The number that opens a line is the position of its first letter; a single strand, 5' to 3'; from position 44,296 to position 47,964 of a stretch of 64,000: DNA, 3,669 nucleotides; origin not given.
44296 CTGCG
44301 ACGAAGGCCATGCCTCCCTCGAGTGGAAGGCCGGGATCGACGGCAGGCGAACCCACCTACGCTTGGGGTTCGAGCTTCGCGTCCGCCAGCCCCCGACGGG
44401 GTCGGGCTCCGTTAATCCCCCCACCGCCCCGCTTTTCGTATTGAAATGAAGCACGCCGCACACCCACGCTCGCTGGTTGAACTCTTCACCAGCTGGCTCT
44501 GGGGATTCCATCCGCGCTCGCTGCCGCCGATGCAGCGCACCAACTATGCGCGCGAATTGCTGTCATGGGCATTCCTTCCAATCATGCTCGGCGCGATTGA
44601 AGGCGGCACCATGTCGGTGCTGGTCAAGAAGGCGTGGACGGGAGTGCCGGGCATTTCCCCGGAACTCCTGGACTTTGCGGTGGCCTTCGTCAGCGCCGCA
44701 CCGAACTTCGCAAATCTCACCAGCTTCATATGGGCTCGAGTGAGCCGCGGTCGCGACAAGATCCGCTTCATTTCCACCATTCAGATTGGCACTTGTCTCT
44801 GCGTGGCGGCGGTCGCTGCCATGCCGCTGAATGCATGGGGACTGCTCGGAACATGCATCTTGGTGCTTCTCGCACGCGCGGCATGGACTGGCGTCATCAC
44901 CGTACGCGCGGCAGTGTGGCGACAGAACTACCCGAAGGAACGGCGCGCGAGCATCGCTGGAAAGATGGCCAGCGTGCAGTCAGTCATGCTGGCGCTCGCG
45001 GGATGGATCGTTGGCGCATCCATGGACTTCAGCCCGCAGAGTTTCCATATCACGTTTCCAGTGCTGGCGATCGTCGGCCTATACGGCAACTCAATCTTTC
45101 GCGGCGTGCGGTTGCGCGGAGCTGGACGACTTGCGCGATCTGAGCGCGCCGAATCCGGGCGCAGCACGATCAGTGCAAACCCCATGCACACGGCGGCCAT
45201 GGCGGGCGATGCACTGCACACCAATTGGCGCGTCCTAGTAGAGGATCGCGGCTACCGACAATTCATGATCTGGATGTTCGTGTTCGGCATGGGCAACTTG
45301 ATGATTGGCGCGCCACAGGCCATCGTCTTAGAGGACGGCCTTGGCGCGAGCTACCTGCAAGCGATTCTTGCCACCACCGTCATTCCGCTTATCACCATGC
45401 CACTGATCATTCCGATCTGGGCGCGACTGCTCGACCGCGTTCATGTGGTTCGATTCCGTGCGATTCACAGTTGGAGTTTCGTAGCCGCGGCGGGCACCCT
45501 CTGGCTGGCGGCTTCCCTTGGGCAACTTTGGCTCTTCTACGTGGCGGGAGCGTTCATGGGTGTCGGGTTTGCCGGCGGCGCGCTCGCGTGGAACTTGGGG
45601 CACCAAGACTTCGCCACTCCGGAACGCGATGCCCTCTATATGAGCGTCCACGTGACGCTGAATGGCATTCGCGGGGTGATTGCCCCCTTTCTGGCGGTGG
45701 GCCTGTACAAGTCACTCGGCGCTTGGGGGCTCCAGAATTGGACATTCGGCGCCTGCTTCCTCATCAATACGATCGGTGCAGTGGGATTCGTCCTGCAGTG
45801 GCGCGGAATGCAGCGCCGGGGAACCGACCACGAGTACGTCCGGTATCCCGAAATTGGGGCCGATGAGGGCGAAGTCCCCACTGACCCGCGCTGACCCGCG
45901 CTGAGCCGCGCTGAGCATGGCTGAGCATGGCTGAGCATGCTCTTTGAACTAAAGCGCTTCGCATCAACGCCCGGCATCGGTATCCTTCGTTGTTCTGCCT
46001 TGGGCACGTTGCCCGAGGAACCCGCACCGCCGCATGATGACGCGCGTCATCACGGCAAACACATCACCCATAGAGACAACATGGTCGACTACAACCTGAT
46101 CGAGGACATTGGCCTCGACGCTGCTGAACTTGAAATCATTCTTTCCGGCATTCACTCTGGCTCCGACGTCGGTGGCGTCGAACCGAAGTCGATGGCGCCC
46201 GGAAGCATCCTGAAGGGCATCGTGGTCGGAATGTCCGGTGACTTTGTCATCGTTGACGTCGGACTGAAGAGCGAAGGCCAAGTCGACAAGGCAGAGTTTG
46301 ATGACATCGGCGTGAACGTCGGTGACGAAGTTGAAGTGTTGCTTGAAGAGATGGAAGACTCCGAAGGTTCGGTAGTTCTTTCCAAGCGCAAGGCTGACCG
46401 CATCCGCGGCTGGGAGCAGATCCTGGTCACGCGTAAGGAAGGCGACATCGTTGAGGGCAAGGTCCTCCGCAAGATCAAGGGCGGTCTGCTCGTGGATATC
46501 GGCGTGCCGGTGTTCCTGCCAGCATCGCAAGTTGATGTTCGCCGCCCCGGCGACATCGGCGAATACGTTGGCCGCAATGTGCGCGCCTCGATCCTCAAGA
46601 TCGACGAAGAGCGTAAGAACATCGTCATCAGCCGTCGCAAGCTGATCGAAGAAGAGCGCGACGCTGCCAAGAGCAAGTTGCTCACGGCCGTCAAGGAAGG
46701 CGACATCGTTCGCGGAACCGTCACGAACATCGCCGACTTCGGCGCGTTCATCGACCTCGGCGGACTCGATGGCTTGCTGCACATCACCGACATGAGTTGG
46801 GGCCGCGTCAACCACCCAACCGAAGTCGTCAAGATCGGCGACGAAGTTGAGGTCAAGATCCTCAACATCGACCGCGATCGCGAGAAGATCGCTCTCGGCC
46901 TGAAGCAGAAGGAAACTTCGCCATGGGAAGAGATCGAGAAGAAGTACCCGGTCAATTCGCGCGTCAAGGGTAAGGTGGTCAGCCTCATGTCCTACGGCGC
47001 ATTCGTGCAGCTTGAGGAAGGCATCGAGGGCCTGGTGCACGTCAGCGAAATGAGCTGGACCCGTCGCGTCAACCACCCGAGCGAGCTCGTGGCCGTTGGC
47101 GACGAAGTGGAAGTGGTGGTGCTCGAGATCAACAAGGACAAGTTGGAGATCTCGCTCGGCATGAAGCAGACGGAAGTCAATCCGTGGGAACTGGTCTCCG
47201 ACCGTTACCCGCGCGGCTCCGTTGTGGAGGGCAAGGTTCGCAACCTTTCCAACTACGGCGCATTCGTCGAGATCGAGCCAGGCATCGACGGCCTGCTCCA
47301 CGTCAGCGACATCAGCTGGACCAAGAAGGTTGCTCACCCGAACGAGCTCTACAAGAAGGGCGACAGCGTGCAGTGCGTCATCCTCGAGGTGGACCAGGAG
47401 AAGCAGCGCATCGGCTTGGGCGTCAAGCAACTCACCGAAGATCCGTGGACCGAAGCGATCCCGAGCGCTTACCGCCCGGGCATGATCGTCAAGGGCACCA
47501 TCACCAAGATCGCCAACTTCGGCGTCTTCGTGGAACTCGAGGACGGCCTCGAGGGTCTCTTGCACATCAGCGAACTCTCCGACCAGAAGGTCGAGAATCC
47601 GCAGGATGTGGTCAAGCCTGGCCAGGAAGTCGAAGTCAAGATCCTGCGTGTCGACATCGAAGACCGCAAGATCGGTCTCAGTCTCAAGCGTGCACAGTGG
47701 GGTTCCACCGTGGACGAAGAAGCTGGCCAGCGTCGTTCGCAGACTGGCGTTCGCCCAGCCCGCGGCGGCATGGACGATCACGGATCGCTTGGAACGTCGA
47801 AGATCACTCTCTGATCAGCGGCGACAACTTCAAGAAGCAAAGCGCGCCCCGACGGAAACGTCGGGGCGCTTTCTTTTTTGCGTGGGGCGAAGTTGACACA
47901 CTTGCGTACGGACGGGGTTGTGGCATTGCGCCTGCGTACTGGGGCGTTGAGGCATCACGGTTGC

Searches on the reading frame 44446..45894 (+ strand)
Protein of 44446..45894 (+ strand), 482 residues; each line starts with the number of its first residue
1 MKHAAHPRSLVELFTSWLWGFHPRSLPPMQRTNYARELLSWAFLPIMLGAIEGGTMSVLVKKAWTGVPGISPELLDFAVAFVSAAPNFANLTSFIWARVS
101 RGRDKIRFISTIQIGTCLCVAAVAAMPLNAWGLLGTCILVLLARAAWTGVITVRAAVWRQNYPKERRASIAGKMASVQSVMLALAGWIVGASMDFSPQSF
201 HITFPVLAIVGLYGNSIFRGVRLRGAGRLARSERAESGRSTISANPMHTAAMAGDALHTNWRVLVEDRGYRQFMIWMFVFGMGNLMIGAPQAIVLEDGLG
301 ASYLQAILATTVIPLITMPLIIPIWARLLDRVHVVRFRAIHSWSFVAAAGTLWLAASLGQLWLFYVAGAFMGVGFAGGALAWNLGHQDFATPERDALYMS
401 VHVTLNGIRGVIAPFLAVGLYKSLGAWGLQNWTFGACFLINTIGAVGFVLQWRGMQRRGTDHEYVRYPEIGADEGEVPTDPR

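Call 11: search_protein_families(library=pfam, proteins=[window:44446-45894:+])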
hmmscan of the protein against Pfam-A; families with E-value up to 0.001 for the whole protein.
window:44446-45894:+ (482 aa): 1 family
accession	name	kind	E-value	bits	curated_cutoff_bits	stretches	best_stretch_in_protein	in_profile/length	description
PF07690.21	MFS_1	-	7.5e-14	51.8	33.4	2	68-414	27-347/347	Major Facilitator Superfamily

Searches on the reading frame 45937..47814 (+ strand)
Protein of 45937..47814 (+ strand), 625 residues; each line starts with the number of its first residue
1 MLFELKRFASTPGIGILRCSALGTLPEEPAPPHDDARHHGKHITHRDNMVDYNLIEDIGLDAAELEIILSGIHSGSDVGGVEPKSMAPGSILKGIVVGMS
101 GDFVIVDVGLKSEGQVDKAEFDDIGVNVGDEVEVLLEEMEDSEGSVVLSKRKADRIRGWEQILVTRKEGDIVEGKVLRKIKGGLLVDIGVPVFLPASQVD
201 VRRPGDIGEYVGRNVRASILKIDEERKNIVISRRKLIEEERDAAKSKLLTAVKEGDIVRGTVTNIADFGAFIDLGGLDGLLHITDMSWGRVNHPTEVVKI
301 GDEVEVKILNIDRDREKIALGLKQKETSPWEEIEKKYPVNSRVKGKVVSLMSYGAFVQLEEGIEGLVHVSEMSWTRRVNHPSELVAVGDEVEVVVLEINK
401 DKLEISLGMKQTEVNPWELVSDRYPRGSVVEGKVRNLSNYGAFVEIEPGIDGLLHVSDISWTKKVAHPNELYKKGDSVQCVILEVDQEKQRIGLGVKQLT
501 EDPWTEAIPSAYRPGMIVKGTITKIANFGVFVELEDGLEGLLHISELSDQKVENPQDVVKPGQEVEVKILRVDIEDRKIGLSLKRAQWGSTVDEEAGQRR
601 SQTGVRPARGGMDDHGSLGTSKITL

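Call 11: search_protein_families(library=pfam, proteins=[window:45937-47814:+])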
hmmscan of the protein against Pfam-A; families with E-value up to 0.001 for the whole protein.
window:45937-47814:+ (625 aa): 6 families
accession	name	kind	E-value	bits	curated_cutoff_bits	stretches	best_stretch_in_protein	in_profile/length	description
PF00575.29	S1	-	1.3e-103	339.9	22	6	253-323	3-74/74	S1 RNA binding domain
PF23459.1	S1_RRP5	-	8.7e-33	113.2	27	3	512-583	1-72/72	RRP5 S1 domain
PF21710.3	Spt6_S1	-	4.2e-22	78.7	27.5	2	512-586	14-89/91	Spt6, S1/OB domain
PF13509.12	S1_2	-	1.7e-09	38.1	21.8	0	515-553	2-39/61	S1 domain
PF17092.11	PCB_OB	-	2.2e-09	38.5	27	0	326-395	17-97/111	Penicillin-binding protein OB-like domain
PF24685.1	OB_RRP5_4th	-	0.0001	22.7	31.5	0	529-572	25-71/92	RRP5 OB-fold domain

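Call 15: find_encoding_contigs(protein=window:45937-47814:+, flank=10000, max_places=10)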
Protein window:45937-47814:+ (625 aa): no gene with exactly this product is on record in the collection.

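Call 16: find_homologous_proteins(query=window:45937-47814:+, max_evalue=1e-100)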
Query window:45937-47814:+ (625 aa): 7999 proteins with E <= 1e-100 among 8000 candidates; the best 120 are listed.
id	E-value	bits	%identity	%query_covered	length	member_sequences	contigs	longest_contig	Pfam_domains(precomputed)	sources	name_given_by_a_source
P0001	0.0e+0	1255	99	93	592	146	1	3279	PF17092.12,PF00575.30,PF23459.2,PF13509.13,PF21710.4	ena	-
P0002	0.0e+0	1147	92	92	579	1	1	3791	PF17092.12,PF03074.23,PF00575.30,PF23459.2,PF13509.13,PF24685.2,PF21710.4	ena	-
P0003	0.0e+0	1143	90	92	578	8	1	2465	PF17092.12,PF00575.30,PF23459.2,PF13509.13,PF24685.2,PF21710.4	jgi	jgi:small subunit ribosomal protein S1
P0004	0.0e+0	1141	89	93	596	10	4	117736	PF17092.12,PF00575.30,PF23459.2,PF13509.13,PF24685.2,PF21710.4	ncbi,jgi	ncbi:MAG: ribosomal protein [Planctomycetota bacterium]|jgi:small subunit ribosomal protein S1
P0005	0.0e+0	1140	91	92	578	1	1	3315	PF17092.12,PF00575.30,PF23459.2,PF13509.13,PF21710.4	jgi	jgi:small subunit ribosomal protein S1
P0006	0.0e+0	1139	90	92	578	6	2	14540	PF17092.12,PF00575.30,PF23459.2,PF13509.13,PF24685.2,PF21710.4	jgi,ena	-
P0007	0.0e+0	1137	89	93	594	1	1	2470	PF17092.12,PF00575.30,PF23459.2,PF13509.13,PF21710.4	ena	-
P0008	0.0e+0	1133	90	92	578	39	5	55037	PF17092.12,PF00575.30,PF23459.2,PF13509.13,PF21710.4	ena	-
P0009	0.0e+0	1132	90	92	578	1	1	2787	PF17092.12,PF00575.30,PF23459.2,PF13509.13,PF21710.4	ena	-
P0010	0.0e+0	1130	90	92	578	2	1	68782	PF17092.12,PF00575.30,PF23459.2,PF13509.13,PF21710.4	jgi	-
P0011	0.0e+0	1129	90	92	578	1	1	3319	PF17092.12,PF00575.30,PF23459.2,PF13509.13,PF21710.4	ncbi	ncbi:MAG: 30S ribosomal protein S1 [Phycisphaerales bacterium]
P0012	0.0e+0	1126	90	92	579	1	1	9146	PF17092.12,PF00575.30,PF23459.2,PF13509.13,PF21710.4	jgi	jgi:small subunit ribosomal protein S1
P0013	0.0e+0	1125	90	92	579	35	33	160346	PF17092.12,PF00575.30,PF23459.2,PF13509.13,PF21710.4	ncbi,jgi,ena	ncbi:MAG: 30S ribosomal protein S1 [Phycisphaerales bacterium]|jgi:small subunit ribosomal protein S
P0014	0.0e+0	1124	90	92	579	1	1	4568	PF17092.12,PF00575.30,PF23459.2,PF13509.13,PF21710.4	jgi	jgi:small subunit ribosomal protein S1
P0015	0.0e+0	1104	87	92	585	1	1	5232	PF17092.12,PF00575.30,PF23459.2,PF13509.13,PF24685.2,PF21710.4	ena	-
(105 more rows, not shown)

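Call 17: find_encoding_contigs(protein=P0001, flank=10000, max_places=4)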
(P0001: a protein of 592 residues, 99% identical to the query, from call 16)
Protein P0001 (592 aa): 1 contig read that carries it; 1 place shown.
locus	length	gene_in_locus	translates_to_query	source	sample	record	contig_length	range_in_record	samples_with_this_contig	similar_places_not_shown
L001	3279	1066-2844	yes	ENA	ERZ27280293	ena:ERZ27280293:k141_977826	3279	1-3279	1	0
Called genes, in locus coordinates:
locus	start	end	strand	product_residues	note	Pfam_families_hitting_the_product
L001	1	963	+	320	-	?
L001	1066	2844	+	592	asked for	PF13509:S1_2 (faint), PF00575:S1, PF21710:Spt6_S1 (faint), PF17092:PCB_OB (faint), PF00575:S1, PF23459:S1_RRP5, PF00575:S1, PF23459:S1_RRP5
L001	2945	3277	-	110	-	?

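Call 18: find_encoding_contigs(protein=P0013, flank=10000, max_places=6)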
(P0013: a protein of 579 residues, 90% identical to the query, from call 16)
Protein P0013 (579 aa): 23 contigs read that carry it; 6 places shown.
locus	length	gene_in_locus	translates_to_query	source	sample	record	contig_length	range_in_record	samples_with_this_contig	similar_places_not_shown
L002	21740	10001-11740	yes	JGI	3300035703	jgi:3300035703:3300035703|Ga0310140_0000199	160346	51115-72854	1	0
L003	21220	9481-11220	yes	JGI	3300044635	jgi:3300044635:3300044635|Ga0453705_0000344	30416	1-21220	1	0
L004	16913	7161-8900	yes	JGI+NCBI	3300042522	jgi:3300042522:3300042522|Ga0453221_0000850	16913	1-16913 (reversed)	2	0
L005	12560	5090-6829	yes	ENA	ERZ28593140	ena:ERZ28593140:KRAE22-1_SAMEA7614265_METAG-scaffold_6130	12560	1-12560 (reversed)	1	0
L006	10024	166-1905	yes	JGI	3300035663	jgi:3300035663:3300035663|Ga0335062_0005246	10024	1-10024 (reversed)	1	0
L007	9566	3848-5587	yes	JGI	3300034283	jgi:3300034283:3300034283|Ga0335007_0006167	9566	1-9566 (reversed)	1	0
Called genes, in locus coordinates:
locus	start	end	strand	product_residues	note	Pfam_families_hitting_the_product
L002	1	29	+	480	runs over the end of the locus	PF14684:Tricorn_C1, PF03572:Peptidase_S41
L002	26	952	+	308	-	-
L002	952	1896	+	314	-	PF00005:ABC_tran, PF13304:AAA_21, PF13732:DrrA1-3_C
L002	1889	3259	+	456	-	PF12698:ABC2_membrane_3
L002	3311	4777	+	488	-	-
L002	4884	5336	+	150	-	-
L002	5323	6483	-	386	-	PF00069:Pkinase, PF01636:APH (faint), PF07714:PK_Tyr_Ser-Thr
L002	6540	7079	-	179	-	PF07638:Sigma70_ECF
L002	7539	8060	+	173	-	PF01230:HIT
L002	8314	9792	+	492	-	PF07690:MFS_1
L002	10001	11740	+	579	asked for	PF17092:PCB_OB (faint), PF00575:S1, PF00575:S1, PF23459:S1_RRP5 (weak), PF00575:S1, PF23459:S1_RRP5, PF00575:S1, PF23459:S1_RRP5, +2 more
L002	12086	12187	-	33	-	-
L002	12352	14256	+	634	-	-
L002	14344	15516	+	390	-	-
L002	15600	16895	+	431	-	PF07690:MFS_1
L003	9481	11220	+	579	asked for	PF17092:PCB_OB (faint), PF00575:S1, PF00575:S1, PF23459:S1_RRP5 (weak), PF00575:S1, PF23459:S1_RRP5, PF00575:S1, PF23459:S1_RRP5, +2 more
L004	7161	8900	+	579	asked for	PF17092:PCB_OB (faint), PF00575:S1, PF00575:S1, PF23459:S1_RRP5 (weak), PF00575:S1, PF23459:S1_RRP5, PF00575:S1, PF23459:S1_RRP5, +2 more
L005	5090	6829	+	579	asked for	PF17092:PCB_OB (faint), PF00575:S1, PF00575:S1, PF23459:S1_RRP5 (weak), PF00575:S1, PF23459:S1_RRP5, PF00575:S1, PF23459:S1_RRP5, +2 more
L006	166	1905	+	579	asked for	PF17092:PCB_OB (faint), PF00575:S1, PF00575:S1, PF23459:S1_RRP5 (weak), PF00575:S1, PF23459:S1_RRP5, PF00575:S1, PF23459:S1_RRP5, +2 more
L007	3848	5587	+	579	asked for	PF17092:PCB_OB (faint), PF00575:S1, PF00575:S1, PF23459:S1_RRP5 (weak), PF00575:S1, PF23459:S1_RRP5, PF00575:S1, PF23459:S1_RRP5, +2 more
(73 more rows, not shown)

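Call 19: find_encoding_contigs(protein=P0004, flank=10000, max_places=4)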
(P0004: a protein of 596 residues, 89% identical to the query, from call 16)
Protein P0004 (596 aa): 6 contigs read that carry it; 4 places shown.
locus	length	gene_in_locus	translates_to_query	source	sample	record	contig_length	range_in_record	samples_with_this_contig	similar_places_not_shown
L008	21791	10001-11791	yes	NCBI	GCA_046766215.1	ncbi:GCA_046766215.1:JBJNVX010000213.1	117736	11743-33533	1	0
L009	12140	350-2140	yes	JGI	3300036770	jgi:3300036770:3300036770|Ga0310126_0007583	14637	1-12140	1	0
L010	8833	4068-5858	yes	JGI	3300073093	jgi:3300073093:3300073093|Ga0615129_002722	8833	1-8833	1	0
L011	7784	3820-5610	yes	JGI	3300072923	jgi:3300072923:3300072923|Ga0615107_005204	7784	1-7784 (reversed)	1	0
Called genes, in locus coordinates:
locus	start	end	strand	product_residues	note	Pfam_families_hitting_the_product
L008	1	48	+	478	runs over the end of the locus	PF14684:Tricorn_C1, PF03572:Peptidase_S41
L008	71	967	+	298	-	-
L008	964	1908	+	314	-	PF00005:ABC_tran, PF13304:AAA_21, PF13732:DrrA1-3_C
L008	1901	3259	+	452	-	PF12698:ABC2_membrane_3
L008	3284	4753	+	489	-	-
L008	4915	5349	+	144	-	-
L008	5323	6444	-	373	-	PF00069:Pkinase, PF07714:PK_Tyr_Ser-Thr, PF01636:APH (faint), PF03109:ABC1 (weak)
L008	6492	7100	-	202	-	PF07638:Sigma70_ECF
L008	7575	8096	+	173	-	PF01230:HIT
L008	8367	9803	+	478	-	PF07690:MFS_1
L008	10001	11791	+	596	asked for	PF00575:S1, PF00575:S1, PF00575:S1, PF23459:S1_RRP5 (weak), PF00575:S1, PF23459:S1_RRP5 (weak), PF00575:S1, PF23459:S1_RRP5, +4 more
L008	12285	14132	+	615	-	-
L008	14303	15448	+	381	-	-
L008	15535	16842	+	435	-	PF07690:MFS_1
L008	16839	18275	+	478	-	-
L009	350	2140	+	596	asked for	PF00575:S1, PF00575:S1, PF00575:S1, PF23459:S1_RRP5 (weak), PF00575:S1, PF23459:S1_RRP5 (weak), PF00575:S1, PF23459:S1_RRP5, +4 more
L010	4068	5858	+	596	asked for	PF00575:S1, PF00575:S1, PF00575:S1, PF23459:S1_RRP5 (weak), PF00575:S1, PF23459:S1_RRP5 (weak), PF00575:S1, PF23459:S1_RRP5, +4 more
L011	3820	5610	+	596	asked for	PF00575:S1, PF00575:S1, PF00575:S1, PF23459:S1_RRP5 (weak), PF00575:S1, PF23459:S1_RRP5 (weak), PF00575:S1, PF23459:S1_RRP5, +4 more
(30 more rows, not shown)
